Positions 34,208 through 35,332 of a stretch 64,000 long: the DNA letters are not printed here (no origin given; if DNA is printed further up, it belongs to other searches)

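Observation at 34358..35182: Bacterial-type RIC/YtfE (repair of iron centres) di-iron protein encoded as an intron-less gene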

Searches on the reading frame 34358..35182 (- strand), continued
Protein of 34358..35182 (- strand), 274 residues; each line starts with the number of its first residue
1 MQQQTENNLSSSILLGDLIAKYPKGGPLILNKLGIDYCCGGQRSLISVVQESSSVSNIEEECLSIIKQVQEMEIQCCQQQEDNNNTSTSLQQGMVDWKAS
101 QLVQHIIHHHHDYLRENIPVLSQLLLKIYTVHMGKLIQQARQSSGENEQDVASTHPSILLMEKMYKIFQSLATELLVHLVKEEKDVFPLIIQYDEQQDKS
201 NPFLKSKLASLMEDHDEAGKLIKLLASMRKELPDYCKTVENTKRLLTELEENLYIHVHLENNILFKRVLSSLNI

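Call 67: find_encoding_contigs(protein=P0157, flank=4000, max_places=2)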
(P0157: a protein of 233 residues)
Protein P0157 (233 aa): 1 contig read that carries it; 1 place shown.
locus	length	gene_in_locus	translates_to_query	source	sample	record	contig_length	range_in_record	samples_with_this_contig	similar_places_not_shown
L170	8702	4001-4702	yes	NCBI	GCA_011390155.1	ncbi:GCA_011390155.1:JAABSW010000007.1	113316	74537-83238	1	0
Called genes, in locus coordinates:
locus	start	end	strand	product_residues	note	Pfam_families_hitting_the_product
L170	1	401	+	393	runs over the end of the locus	PF00155:Aminotran_1_2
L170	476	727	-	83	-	PF00578:AhpC-TSA (weak)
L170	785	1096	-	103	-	-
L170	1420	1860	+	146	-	PF06305:LapA_dom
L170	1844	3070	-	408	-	PF01734:Patatin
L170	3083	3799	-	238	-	PF00027:cNMP_binding, PF13545:HTH_Crp_2, PF00325:Crp, PF08279:HTH_11 (faint)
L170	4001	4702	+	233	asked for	PF04405:ScdA_N, PF01814:Hemerythrin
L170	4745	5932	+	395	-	PF00753:Lactamase_B, PF19583:ODP, PF12706:Lactamase_B_2, PF00258:Flavodoxin_1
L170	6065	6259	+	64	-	PF08984:DUF1858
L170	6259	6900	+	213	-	-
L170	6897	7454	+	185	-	PF01814:Hemerythrin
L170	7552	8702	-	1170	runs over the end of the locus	PF01855:POR_N, PF17147:PFOR_II, PF01558:POR, PF10371:EKR, PF12838:Fer4_7, PF13237:Fer4_10, PF13484:Fer4_16, PF02775:TPP_enzyme_C, +5 more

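Call 76: search_protein_families(library=pfam, proteins=[L008:728-1909:+, L008:1906-2808:+, L008:4094-4729:+, L008:4747-5298:+, L008:5463-6548:+, L006:242-2341:+, L006:2342-2842:+, L006:3698-4876:+, L006:5153-6367:-], max_evalue=0.00001)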
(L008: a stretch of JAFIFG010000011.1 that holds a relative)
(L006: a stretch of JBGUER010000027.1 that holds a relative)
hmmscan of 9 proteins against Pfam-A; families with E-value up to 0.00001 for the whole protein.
L008:728-1909:+ (393 aa): 4 families
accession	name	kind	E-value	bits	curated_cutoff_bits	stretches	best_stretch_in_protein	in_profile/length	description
PF08442.15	ATP-grasp_2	-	2.6e-74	249.7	29.5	1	2-202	1-201/202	ATP-grasp domain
PF00549.24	Ligase_CoA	-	2.2e-29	102.6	24.5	1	262-380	1-126/128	CoA-ligase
PF24948.1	Citrate_synth_N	-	2.6e-15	56.8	83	1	3-224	5-226/232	ATP-citrate synthase ATP-grasp domain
PF13549.11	ATP-grasp_5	-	6.5e-12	45.7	27.6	1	4-217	11-220/221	ATP-grasp domain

L008:1906-2808:+ (300 aa): 4 families
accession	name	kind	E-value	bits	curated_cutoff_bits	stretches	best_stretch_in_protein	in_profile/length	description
PF02629.25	CoA_binding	-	2.7e-30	105.4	22.3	1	6-99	1-97/97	CoA binding domain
PF00549.24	Ligase_CoA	-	7.7e-24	84.7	24.5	1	151-268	1-124/128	CoA-ligase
PF13607.11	Succ_CoA_lig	-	1e-09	38.7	27.4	1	145-252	1-107/138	Succinyl-CoA ligase like flavodoxin domain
PF13380.12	CoA_binding_2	-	8e-07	29.9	22.8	0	37-129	31-115/116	CoA binding domain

L008:4094-4729:+ (211 aa): 0 families

L008:4747-5298:+ (183 aa): 1 family
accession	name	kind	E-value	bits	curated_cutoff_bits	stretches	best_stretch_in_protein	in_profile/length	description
PF01814.28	Hemerythrin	-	4.1e-13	50.4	25.3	1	3-138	2-125/127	Hemerythrin HHE cation binding domain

L008:5463-6548:+ (361 aa): 3 families
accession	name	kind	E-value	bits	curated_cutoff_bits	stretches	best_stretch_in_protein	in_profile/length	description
PF00730.31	HhH-GPD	-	8.4e-25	87.7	26.2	1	47-179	1-105/108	HhH-GPD superfamily base excision DNA repair protein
PF14815.12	NUDIX_4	-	2.8e-24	85.5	35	1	248-360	4-112/113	NUDIX domain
PF00633.29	HHH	-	7.6e-06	26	24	0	111-140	1-30/30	Helix-hairpin-helix motif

L006:242-2341:+ (699 aa): 2 families
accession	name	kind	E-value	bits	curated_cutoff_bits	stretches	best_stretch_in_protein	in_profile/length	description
PF13597.11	NRDD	-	2.9e-185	617.6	26.2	1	119-690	1-562/562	Anaerobic ribonucleoside-triphosphate reductase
PF03477.21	ATP-cone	-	4.2e-21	75.7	25.8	1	7-96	1-87/88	ATP cone domain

L006:2342-2842:+ (166 aa): 2 families
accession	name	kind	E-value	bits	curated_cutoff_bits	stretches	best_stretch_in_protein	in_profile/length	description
PF13353.11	Fer4_12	-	3.7e-40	137.8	22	1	17-150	1-136/137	4Fe-4S single cluster domain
PF04055.27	Radical_SAM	-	1.1e-09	39.2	29.5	1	27-121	3-98/166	Radical SAM superfamily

L006:3698-4876:+ (392 aa): 4 families
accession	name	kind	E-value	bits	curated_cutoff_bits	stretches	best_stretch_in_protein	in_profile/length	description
PF19583.5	ODP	-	2.3e-18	67.2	27.2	1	35-226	3-194/194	ODP family beta lactamase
PF00258.30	Flavodoxin_1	-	2.5e-15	57.3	25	1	254-376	1-131/143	Flavodoxin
PF00753.33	Lactamase_B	-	3.8e-13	50.2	22.7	1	34-170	5-155/196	Metallo-beta-lactamase superfamily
PF12706.13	Lactamase_B_2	-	1.6e-08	34.8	27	1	47-147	4-116/200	Beta-lactamase superfamily domain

L006:5153-6367:- (404 aa): 1 family
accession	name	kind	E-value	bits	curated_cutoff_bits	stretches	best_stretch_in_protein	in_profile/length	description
PF00589.27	Phage_integrase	-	5.7e-20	72.2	27.1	1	184-384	7-168/172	Phage integrase family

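Call 77: list_cluster_members(proteins=[P0379, P0381, P0383, P0384, P0385, P0136, P0139, P0140, P0143, P0144])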
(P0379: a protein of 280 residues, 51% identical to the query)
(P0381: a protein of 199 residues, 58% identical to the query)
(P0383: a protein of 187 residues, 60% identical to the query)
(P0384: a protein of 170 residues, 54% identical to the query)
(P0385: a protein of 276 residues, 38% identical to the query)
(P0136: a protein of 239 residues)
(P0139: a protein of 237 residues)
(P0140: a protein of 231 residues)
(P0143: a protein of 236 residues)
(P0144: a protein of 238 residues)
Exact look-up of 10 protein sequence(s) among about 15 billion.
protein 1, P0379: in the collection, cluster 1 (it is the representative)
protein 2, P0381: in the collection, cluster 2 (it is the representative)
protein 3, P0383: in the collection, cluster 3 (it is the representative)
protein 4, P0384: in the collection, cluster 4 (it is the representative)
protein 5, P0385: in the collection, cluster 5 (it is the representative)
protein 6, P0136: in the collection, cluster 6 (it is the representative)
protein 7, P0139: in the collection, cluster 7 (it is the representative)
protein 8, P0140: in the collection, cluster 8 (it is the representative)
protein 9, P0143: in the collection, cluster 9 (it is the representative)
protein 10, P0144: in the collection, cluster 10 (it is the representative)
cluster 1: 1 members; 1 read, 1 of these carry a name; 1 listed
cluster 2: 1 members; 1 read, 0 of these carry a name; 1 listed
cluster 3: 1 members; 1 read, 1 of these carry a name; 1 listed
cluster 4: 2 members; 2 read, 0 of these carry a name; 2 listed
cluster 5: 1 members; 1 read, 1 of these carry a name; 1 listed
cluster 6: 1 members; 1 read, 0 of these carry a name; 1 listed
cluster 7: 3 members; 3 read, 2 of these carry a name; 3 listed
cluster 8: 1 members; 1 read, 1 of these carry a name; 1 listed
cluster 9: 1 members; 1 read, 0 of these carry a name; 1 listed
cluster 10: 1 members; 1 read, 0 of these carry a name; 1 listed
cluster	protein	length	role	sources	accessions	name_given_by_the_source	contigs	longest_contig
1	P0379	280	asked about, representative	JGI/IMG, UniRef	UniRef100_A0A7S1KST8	Fatty acid hydroxylase domain-containing protein n=1 Tax=Percolomonas cosmopolitus ...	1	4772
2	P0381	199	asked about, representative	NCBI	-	-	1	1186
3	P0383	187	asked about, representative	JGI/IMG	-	sterol desaturase/sphingolipid hydroxylase (fatty acid hydroxylase superfamily)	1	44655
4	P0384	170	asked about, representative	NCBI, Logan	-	-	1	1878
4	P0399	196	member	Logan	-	-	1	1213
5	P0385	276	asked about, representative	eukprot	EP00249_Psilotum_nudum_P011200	c23022_g1_i1 orf=496-1326(-)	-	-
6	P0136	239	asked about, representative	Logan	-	-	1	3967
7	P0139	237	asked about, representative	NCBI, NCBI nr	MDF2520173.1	MAG: protein of unknown function ScdA domain protein [Clostridia bacterium] | protein of unknown function ScdA domain protein [Clostridia bacterium]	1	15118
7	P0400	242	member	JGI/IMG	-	regulator of cell morphogenesis and NO signaling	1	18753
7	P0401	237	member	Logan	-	-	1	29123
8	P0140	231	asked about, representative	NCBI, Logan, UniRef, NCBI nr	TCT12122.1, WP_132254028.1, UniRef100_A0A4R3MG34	regulator of cell morphogenesis and NO signaling [Natranaerovirga pectinivora] | Regulator of cell morphogenesis and NO signaling n=1 Tax=Natranaerovirga pectinivora ... | iron-sulfur cluster repair di-iron protein [Natranaerovirga pectinivora]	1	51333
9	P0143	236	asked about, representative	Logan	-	-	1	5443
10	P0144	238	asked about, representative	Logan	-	-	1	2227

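Call 78: search_protein_families(library=pfam, proteins=[P0002, P0003, P0131, P0134], max_evalue=0.001)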
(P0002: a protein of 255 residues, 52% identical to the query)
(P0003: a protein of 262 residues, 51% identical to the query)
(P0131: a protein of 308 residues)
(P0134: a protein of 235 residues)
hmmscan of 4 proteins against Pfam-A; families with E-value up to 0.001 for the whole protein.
P0002 (255 aa): 2 families
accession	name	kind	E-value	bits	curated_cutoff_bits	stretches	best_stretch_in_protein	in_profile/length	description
PF01814.28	Hemerythrin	-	4.6e-10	40.5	25.3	1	94-254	3-127/127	Hemerythrin HHE cation binding domain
PF04405.19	ScdA_N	-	1.1e-07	31.8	32.5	1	15-51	3-38/56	Domain of Unknown function (DUF542)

P0003 (262 aa): 2 families
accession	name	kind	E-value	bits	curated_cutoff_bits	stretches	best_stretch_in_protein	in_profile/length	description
PF04405.19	ScdA_N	-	6.7e-09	35.7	32.5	1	18-68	4-53/56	Domain of Unknown function (DUF542)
PF01814.28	Hemerythrin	-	3.1e-07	31.4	25.3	1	95-258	3-126/127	Hemerythrin HHE cation binding domain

P0131 (308 aa): 2 families
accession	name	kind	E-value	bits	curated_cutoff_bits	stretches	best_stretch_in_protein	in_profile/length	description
PF04405.19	ScdA_N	-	2.7e-13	49.8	32.5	1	19-72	3-55/56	Domain of Unknown function (DUF542)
PF01814.28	Hemerythrin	-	8.7e-07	29.9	25.3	1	247-306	72-127/127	Hemerythrin HHE cation binding domain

P0134 (235 aa): 2 families
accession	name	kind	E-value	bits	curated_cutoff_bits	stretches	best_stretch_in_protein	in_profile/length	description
PF01814.28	Hemerythrin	-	1.5e-21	77.6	25.3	1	87-231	2-126/127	Hemerythrin HHE cation binding domain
PF04405.19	ScdA_N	-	3.9e-18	65.3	32.5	1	9-61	4-55/56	Domain of Unknown function (DUF542)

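Call 79: search_protein_families(library=ncbifam, proteins=[P0002, P0003, P0131, P0134, P0004], max_evalue=1e-10)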
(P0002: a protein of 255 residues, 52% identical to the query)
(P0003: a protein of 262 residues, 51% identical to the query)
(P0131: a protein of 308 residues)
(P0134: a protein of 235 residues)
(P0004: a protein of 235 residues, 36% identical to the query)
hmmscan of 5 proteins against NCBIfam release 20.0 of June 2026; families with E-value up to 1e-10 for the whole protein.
P0002 (255 aa): 3 families
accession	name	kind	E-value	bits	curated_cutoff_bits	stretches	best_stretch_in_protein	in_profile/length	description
TIGR03652.1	FeS_repair_RIC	equivalog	2.9e-43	148.2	204.7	1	17-253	1-215/216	iron-sulfur cluster repair di-iron protein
NF009777.0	PRK13276.1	equivalog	2e-25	89.9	259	1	14-254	5-223/224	iron-sulfur cluster repair di-iron protein ScdA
NF008221.0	PRK10992.1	equivalog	9.9e-23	80.8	254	1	17-253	8-215/220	iron-sulfur cluster repair protein YtfE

P0003 (262 aa): 3 families
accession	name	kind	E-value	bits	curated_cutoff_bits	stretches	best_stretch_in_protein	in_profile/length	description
TIGR03652.1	FeS_repair_RIC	equivalog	3.9e-44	151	204.7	1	19-259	1-216/216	iron-sulfur cluster repair di-iron protein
NF009777.0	PRK13276.1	equivalog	4.8e-24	85.4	259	1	17-259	6-223/224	iron-sulfur cluster repair di-iron protein ScdA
NF008221.0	PRK10992.1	equivalog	7.8e-22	77.8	254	1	18-260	7-217/220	iron-sulfur cluster repair protein YtfE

P0131 (308 aa): 3 families
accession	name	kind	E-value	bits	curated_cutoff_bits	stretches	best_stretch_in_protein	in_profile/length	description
TIGR03652.1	FeS_repair_RIC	equivalog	1.3e-43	149.4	204.7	2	21-133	1-105/216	iron-sulfur cluster repair di-iron protein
NF008221.0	PRK10992.1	equivalog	1.2e-27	96.8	254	1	19-130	6-106/220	iron-sulfur cluster repair protein YtfE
NF009777.0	PRK13276.1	equivalog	2.8e-21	76.4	259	1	22-162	9-138/224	iron-sulfur cluster repair di-iron protein ScdA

P0134 (235 aa): 4 families
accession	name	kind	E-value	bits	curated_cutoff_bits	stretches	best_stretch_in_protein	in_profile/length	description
TIGR03652.1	FeS_repair_RIC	equivalog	1.3e-66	224.5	204.7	1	10-232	1-216/216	iron-sulfur cluster repair di-iron protein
NF008221.0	PRK10992.1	equivalog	5.3e-43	147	254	1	8-231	6-215/220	iron-sulfur cluster repair protein YtfE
NF009777.0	PRK13276.1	equivalog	7.7e-36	124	259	1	10-232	8-223/224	iron-sulfur cluster repair di-iron protein ScdA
NF041614.1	FeSrepair_DnrN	equivalog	2.1e-15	57.3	300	1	86-231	15-153/157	iron-sulfur cluster repair protein DnrN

P0004 (235 aa): 4 families
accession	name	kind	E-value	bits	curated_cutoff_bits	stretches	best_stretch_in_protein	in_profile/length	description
TIGR03652.1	FeS_repair_RIC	equivalog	2.2e-69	233.5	204.7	1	8-235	1-214/216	iron-sulfur cluster repair di-iron protein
NF009777.0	PRK13276.1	equivalog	6.1e-42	143.9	259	1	2-235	2-221/224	iron-sulfur cluster repair di-iron protein ScdA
NF008221.0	PRK10992.1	equivalog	1.8e-38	132.2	254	1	6-235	6-214/220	iron-sulfur cluster repair protein YtfE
NF041614.1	FeSrepair_DnrN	equivalog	1.1e-18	68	300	1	87-234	16-151/157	iron-sulfur cluster repair protein DnrN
